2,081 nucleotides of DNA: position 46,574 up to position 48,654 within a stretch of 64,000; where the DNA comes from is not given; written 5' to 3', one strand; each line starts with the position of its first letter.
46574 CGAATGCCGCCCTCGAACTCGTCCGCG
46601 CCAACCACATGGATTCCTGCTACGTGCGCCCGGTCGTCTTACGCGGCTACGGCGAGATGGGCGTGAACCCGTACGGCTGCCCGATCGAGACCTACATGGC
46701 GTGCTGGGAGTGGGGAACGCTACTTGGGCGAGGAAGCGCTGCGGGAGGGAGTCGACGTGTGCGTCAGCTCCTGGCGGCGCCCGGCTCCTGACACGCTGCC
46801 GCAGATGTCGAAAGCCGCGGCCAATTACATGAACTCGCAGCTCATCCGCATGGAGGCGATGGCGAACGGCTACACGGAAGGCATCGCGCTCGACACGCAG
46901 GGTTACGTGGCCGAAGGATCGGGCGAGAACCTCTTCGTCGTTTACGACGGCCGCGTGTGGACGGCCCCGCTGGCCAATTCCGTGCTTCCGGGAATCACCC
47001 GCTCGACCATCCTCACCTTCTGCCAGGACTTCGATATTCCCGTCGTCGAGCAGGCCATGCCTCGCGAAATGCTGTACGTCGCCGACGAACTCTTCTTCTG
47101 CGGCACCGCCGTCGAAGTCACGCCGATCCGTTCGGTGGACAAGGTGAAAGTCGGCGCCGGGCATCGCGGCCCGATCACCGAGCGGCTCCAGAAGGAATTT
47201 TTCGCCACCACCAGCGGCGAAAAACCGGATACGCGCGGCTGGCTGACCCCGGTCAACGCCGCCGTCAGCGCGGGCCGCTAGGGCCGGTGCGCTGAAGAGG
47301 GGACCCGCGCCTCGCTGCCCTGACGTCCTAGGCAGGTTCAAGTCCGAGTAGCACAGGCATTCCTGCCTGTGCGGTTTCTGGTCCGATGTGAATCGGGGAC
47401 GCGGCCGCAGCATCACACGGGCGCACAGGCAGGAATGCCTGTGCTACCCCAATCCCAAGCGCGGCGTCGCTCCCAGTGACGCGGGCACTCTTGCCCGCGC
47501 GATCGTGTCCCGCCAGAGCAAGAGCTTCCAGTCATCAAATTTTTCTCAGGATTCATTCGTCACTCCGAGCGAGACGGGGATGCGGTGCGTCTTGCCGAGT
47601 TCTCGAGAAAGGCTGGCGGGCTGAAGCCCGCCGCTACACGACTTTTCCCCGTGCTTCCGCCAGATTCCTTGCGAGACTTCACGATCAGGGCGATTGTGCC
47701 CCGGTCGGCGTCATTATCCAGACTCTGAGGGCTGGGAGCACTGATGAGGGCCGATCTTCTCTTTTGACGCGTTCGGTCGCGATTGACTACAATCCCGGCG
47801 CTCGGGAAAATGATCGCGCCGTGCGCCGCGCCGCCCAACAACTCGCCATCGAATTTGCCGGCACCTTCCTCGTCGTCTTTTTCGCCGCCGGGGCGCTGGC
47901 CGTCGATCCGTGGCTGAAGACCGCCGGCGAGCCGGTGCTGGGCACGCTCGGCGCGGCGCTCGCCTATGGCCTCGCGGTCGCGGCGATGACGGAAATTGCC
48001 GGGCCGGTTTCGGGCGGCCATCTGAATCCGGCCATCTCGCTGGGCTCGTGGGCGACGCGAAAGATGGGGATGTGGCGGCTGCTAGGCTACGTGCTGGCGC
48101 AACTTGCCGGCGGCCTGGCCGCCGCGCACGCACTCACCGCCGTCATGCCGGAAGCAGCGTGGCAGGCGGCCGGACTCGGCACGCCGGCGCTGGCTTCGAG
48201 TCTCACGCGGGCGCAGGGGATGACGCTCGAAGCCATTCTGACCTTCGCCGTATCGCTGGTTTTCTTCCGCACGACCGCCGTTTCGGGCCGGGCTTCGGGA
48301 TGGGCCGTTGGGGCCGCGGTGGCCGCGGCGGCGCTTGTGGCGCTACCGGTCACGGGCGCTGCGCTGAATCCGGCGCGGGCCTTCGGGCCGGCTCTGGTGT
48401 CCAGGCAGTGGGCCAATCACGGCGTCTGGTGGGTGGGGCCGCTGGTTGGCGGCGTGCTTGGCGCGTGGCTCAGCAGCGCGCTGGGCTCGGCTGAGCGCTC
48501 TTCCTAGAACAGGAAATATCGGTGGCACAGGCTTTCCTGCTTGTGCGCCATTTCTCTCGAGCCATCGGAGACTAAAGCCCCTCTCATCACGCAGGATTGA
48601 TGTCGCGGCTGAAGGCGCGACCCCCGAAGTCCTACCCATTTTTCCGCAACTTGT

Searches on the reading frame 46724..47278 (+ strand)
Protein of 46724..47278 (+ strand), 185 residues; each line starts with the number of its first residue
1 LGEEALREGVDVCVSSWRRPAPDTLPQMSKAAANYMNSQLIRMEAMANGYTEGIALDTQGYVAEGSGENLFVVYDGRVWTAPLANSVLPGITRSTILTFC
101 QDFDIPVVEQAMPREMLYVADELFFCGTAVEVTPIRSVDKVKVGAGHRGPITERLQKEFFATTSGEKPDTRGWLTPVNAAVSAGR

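Call 28: search_protein_families(library=pfam, proteins=[window:46724-47278:+], max_evalue=0.001)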
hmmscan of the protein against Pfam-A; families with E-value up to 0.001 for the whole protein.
window:46724-47278:+ (185 aa): 1 family
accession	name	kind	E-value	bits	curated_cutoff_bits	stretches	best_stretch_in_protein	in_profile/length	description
PF01063.24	Aminotran_4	-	1.1e-31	110.8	28.5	1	8-138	95-223/223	Amino-transferase class IV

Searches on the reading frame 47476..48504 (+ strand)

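Call 29: search_protein_families(library=pfam, proteins=[window:47476-48504:+], max_evalue=0.001)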
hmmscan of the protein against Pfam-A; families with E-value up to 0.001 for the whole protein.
window:47476-48504:+ (343 aa): 1 family
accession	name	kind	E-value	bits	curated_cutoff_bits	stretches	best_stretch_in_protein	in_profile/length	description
PF00230.25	MIP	-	7.2e-46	157.2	25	1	120-332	8-221/222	Major intrinsic protein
